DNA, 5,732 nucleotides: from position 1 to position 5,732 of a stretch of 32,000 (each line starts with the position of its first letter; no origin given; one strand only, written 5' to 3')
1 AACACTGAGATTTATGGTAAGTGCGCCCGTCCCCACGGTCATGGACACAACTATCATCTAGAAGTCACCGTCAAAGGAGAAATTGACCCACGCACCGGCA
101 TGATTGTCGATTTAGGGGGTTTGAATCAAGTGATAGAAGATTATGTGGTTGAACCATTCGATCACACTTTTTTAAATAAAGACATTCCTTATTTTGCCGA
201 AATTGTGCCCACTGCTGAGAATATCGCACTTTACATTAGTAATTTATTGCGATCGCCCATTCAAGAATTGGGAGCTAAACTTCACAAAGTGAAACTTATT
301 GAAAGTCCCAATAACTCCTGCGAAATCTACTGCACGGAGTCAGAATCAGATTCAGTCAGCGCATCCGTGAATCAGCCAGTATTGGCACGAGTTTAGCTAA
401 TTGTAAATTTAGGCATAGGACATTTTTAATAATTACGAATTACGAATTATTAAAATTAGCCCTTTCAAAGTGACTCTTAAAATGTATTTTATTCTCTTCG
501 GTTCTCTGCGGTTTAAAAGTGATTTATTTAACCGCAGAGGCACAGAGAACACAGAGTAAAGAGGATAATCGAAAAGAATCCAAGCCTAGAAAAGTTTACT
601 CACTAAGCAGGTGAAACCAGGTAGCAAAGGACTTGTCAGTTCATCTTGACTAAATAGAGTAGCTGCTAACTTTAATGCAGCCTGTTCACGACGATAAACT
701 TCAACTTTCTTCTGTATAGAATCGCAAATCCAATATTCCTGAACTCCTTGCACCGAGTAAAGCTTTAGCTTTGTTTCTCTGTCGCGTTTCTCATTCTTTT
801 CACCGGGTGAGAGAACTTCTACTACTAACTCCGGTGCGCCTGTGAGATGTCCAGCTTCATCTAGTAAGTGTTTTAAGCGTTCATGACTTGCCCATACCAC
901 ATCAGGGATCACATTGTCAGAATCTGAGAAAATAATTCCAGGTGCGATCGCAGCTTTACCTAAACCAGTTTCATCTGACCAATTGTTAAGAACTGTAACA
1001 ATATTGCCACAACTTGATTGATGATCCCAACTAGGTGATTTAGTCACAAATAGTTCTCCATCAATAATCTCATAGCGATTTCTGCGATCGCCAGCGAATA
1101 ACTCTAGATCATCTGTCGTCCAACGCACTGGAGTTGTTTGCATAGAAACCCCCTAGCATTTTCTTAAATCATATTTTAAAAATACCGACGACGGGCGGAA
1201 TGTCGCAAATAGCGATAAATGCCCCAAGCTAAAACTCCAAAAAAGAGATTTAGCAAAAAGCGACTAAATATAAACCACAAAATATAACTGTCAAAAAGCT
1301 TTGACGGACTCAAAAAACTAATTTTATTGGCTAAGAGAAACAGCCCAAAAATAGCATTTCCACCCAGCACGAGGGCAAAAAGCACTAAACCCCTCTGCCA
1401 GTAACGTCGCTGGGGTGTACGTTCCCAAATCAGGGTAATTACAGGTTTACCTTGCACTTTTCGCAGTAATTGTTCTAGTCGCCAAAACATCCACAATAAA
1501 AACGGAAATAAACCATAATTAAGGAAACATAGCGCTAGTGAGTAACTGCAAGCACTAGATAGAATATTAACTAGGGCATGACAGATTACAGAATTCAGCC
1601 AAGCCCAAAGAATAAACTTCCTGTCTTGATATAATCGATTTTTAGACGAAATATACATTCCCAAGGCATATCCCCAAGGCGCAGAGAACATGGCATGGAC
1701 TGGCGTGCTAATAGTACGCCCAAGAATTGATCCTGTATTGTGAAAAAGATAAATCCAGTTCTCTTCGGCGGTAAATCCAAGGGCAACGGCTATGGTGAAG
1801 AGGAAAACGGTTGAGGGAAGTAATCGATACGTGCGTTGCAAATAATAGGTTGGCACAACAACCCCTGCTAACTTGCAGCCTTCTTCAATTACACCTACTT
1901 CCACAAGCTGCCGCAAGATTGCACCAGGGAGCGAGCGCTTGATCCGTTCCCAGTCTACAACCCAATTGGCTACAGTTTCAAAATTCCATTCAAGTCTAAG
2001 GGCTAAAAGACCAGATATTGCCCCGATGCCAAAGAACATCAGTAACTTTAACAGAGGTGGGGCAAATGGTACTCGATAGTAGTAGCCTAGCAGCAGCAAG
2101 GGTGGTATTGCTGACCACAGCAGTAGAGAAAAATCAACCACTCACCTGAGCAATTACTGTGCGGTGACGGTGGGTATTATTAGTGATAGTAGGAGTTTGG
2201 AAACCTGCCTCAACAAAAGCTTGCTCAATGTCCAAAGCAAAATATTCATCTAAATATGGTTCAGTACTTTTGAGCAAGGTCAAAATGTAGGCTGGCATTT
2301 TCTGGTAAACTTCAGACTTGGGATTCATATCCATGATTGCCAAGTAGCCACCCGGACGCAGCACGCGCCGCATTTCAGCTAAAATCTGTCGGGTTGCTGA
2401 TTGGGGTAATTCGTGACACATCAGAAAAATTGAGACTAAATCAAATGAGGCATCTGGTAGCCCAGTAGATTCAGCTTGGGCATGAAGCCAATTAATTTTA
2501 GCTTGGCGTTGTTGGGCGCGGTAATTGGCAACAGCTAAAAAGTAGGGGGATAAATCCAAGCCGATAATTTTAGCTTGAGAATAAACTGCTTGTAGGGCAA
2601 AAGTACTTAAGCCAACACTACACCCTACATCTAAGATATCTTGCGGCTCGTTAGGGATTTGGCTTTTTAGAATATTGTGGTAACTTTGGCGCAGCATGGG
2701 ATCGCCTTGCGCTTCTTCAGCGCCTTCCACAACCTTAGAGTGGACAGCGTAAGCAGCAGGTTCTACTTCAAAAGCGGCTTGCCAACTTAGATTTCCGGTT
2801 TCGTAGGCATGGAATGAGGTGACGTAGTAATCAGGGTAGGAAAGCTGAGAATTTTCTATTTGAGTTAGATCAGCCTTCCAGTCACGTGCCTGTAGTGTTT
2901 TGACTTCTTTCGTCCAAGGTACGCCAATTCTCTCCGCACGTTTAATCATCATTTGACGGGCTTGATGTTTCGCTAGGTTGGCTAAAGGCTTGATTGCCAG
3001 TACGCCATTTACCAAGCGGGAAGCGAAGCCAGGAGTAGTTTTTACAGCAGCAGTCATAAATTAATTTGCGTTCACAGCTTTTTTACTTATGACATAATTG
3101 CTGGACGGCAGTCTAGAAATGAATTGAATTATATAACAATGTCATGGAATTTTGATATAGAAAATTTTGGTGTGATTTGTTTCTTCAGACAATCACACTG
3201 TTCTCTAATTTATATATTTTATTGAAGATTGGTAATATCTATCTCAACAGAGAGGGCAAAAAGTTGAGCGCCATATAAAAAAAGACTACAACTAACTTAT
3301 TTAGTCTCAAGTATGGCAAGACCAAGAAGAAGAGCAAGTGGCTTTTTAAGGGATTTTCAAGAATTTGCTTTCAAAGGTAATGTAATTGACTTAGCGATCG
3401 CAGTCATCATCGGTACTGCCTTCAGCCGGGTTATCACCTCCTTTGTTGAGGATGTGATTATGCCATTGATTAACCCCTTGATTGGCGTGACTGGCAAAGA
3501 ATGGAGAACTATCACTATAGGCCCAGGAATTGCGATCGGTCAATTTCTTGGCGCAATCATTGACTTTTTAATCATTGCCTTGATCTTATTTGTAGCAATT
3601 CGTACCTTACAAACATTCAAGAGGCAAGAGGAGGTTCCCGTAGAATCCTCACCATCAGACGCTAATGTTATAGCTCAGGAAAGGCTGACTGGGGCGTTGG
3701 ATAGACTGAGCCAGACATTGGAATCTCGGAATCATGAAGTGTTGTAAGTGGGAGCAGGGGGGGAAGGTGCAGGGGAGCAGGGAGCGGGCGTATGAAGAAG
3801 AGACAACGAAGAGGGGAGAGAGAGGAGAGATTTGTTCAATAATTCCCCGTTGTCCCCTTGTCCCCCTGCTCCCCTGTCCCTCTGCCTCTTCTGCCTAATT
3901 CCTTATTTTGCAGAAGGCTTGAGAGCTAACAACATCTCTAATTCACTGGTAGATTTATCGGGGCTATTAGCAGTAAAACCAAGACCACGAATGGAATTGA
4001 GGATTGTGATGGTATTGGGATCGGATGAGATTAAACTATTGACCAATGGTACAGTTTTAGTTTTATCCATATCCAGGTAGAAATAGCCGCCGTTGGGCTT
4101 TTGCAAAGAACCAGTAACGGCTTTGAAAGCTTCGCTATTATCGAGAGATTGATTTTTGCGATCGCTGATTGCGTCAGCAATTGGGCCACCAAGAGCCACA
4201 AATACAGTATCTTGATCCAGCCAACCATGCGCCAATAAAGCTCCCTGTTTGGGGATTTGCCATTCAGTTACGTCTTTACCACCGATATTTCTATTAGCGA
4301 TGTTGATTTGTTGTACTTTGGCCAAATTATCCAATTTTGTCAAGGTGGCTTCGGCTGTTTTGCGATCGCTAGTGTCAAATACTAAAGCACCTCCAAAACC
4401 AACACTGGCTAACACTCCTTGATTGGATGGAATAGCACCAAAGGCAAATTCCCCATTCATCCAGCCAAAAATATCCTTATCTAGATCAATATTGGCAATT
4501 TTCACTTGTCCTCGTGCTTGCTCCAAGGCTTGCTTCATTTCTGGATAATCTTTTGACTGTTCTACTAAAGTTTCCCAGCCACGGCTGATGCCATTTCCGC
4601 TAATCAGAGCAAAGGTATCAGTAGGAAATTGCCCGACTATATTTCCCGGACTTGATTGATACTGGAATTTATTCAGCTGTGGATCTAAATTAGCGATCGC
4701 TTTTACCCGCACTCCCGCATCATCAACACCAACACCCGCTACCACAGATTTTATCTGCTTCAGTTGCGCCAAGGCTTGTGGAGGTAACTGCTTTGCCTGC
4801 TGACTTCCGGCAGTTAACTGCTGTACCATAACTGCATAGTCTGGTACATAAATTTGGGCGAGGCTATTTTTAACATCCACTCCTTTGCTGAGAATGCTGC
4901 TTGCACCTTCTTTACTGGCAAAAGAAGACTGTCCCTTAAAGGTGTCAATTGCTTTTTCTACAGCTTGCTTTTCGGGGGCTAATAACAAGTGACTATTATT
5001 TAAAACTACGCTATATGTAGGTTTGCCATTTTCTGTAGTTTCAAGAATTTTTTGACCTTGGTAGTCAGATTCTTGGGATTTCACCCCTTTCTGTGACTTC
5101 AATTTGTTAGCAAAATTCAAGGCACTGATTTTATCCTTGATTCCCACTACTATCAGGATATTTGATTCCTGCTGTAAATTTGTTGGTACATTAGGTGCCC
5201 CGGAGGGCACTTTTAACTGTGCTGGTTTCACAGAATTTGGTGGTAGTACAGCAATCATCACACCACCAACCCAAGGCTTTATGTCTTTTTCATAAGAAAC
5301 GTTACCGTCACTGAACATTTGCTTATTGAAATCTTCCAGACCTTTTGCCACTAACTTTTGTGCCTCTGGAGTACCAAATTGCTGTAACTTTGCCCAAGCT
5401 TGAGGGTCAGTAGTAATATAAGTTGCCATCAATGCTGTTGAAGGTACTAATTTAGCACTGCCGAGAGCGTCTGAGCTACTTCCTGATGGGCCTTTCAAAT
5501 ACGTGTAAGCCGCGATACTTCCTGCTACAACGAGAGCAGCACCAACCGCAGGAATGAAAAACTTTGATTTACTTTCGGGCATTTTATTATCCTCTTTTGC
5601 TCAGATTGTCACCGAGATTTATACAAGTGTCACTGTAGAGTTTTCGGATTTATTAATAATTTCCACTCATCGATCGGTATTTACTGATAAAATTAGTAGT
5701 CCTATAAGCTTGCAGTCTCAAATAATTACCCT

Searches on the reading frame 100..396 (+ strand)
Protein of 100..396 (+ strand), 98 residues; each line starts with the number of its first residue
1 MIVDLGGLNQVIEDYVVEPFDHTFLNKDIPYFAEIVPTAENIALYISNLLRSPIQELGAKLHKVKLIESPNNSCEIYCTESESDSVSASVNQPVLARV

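Call 51: search_protein_families(library=pfam, proteins=[window:100-396:+], max_evalue=0.001)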
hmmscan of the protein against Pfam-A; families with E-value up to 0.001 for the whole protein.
window:100-396:+ (98 aa): 1 family
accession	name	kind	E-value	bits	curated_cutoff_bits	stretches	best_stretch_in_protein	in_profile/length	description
PF01242.24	PTPS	-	1.4e-18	67.5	22.4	1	1-76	45-118/121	6-pyruvoyl tetrahydropterin synthase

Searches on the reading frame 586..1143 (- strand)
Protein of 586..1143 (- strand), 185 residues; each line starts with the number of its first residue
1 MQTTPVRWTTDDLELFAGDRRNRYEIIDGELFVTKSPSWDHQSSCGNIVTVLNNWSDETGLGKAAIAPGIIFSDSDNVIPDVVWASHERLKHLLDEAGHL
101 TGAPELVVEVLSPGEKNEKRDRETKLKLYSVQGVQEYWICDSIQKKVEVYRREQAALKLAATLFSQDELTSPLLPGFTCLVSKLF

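Call 51: search_protein_families(library=pfam, proteins=[window:586-1143:-], max_evalue=0.001)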
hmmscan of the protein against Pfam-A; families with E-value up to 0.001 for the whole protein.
window:586-1143:- (185 aa): 1 family
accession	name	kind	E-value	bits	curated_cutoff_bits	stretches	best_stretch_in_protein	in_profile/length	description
PF05685.18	Uma2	-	4.6e-37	127.6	27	1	19-180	10-170/172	Putative restriction endonuclease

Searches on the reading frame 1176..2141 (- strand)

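Call 51: search_protein_families(library=pfam, proteins=[window:1176-2141:-], max_evalue=0.001)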
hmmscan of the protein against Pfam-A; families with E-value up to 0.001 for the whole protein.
window:1176-2141:- (321 aa): 1 family
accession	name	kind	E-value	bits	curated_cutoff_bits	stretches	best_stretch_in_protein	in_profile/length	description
PF13367.11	PrsW-protease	-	9.4e-32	110.6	23.5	1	29-218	2-196/196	PrsW family intramembrane metalloprotease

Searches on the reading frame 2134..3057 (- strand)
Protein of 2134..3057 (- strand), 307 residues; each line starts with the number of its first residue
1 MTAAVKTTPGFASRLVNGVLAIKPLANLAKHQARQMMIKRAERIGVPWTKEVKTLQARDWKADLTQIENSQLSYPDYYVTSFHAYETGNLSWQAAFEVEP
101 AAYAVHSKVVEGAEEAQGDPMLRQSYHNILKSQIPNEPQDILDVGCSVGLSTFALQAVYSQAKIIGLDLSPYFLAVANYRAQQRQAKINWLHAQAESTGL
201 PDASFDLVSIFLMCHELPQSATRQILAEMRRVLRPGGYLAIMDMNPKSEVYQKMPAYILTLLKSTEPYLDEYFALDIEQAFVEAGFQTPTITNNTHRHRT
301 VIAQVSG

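Call 51: search_protein_families(library=pfam, proteins=[window:2134-3057:-], max_evalue=0.001)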
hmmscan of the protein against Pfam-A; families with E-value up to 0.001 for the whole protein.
window:2134-3057:- (307 aa): 9 families
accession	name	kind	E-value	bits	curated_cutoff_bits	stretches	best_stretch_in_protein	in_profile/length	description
PF13649.12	Methyltransf_25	-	2.1e-22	80.1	27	1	141-237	1-97/97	Methyltransferase domain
PF08241.18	Methyltransf_11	-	2.3e-22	79.8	21.2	1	142-241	1-95/95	Methyltransferase domain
PF08242.18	Methyltransf_12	-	1.6e-15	58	30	1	142-239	1-98/98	Methyltransferase domain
PF13847.12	Methyltransf_31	-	2.4e-15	56.9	27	1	140-253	6-125/145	Methyltransferase domain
PF01209.24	Ubie_methyltran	-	1.8e-14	54.1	20.1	1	129-250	39-159/233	ubiE/COQ5 methyltransferase family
PF13489.12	Methyltransf_23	-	2e-09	37.8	27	1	134-287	19-160/164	Methyltransferase domain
PF00891.24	Methyltransf_2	-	1.6e-06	28.1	22.3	1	139-286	64-209/210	O-methyltransferase domain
PF05175.20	MTS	-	3.5e-06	27.2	23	1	129-242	22-139/170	Methyltransferase small domain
PF09243.16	Rsm22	-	0.00071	19.5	23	0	131-227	27-125/275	Mitochondrial small ribosomal subunit Rsm22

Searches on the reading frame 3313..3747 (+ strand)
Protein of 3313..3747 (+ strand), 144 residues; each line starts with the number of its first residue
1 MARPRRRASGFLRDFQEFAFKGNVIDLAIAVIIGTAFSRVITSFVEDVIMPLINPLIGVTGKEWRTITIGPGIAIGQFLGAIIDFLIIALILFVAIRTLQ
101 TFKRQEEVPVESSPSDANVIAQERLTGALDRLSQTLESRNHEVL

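Call 51: search_protein_families(library=pfam, proteins=[window:3313-3747:+], max_evalue=0.001)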
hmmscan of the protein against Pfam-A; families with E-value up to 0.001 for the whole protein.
window:3313-3747:+ (144 aa): 1 family
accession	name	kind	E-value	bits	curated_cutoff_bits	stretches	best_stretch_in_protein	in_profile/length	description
PF01741.23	MscL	-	9.8e-31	107.1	27.4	1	11-118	1-113/123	Large-conductance mechanosensitive channel, MscL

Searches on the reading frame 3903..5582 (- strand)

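Call 4: search_protein_families(library=pfam, proteins=[window:3903-5582:-], max_evalue=0.01)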
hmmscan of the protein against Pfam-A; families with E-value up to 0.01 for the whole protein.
window:3903-5582:- (559 aa): 1 family
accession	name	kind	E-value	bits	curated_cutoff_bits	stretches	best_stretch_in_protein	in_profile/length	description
PF11832.13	DUF3352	-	7.6e-182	606.1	26.8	1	13-554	2-536/536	Protein of unknown function (DUF3352)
